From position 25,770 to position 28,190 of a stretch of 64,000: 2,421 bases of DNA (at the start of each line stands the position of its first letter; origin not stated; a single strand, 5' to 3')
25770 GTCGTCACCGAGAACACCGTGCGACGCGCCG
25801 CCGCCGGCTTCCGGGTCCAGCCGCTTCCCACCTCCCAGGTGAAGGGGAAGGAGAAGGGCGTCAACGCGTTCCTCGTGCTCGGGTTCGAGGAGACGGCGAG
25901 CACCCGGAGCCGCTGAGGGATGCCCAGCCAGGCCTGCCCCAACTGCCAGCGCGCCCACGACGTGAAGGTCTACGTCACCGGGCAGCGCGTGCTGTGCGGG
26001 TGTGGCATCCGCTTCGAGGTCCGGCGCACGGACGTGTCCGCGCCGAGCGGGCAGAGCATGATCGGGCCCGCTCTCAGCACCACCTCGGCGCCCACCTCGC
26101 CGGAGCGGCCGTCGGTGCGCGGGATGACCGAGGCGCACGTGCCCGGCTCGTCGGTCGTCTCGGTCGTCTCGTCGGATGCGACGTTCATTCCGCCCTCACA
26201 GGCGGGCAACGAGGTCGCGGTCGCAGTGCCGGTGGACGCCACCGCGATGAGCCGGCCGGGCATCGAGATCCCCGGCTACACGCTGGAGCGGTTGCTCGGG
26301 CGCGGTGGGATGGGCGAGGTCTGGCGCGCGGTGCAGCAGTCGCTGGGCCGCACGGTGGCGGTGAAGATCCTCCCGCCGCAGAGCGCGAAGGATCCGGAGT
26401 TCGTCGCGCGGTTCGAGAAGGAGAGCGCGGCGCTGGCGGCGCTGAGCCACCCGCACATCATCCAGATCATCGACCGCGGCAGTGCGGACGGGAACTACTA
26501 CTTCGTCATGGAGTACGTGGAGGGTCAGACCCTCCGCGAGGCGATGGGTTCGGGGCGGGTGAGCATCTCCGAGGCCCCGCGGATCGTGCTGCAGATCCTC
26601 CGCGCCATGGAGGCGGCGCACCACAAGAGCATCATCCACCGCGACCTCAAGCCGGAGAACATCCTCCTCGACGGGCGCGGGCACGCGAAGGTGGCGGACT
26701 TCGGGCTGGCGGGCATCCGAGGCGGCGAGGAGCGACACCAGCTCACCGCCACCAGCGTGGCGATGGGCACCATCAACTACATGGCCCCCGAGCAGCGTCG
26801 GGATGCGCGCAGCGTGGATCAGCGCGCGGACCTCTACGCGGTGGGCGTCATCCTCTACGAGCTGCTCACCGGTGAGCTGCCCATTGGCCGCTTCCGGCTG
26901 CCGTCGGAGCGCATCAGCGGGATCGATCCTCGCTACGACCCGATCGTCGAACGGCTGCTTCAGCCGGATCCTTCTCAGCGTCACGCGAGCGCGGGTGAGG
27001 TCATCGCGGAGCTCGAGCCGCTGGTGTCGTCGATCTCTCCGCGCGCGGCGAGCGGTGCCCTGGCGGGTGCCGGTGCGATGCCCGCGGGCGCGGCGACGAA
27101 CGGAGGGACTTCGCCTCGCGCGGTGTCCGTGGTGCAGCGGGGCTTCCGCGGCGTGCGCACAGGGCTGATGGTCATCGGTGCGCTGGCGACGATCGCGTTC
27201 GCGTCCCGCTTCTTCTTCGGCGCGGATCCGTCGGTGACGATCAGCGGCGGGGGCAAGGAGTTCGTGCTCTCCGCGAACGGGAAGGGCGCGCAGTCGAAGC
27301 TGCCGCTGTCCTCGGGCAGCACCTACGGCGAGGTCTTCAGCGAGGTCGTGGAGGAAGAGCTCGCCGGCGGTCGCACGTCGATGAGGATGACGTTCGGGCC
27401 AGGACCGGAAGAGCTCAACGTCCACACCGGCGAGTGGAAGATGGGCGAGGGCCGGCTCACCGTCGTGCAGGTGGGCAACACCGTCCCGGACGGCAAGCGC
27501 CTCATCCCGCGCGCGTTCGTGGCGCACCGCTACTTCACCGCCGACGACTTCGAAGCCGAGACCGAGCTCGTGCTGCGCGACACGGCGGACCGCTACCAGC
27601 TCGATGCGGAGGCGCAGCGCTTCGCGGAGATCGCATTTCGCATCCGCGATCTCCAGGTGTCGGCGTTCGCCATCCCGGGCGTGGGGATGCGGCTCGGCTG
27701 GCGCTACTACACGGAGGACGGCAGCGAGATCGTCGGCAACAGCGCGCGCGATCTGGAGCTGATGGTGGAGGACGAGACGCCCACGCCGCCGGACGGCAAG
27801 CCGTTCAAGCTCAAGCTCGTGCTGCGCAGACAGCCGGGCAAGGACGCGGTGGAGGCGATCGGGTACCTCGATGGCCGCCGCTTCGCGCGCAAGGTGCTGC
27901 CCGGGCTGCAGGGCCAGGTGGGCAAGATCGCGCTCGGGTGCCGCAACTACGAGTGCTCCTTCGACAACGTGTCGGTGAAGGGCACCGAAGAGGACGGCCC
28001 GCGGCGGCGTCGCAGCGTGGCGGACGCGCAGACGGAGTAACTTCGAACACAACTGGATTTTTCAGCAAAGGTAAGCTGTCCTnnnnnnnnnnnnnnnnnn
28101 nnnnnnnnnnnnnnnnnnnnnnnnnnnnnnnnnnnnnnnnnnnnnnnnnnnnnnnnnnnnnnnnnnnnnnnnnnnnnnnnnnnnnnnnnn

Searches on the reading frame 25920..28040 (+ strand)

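Call 54: search_protein_families(library=pfam, proteins=[window:25920-28040:+], max_evalue=0.01)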
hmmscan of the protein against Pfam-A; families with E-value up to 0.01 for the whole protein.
window:25920-28040:+ (706 aa): 5 families
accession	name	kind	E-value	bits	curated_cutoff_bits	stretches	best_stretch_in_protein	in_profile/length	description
PF00069.31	Pkinase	-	3.9e-50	171.1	31.7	1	120-323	1-198/263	Protein kinase domain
PF07714.23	PK_Tyr_Ser-Thr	-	3.8e-33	115.3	23.1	1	121-324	2-207/258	Protein tyrosine and serine/threonine kinase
PF01636.29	APH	-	2.5e-08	34.4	23.2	1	225-266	153-199/239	Phosphotransferase enzyme family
PF03109.22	ABC1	-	8.3e-06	25.5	22.9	1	191-282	141-232/244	ABC1 atypical kinase-like domain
PF14531.12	Kinase-like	-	0.0079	15.9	25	0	221-262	149-190/289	Kinase-like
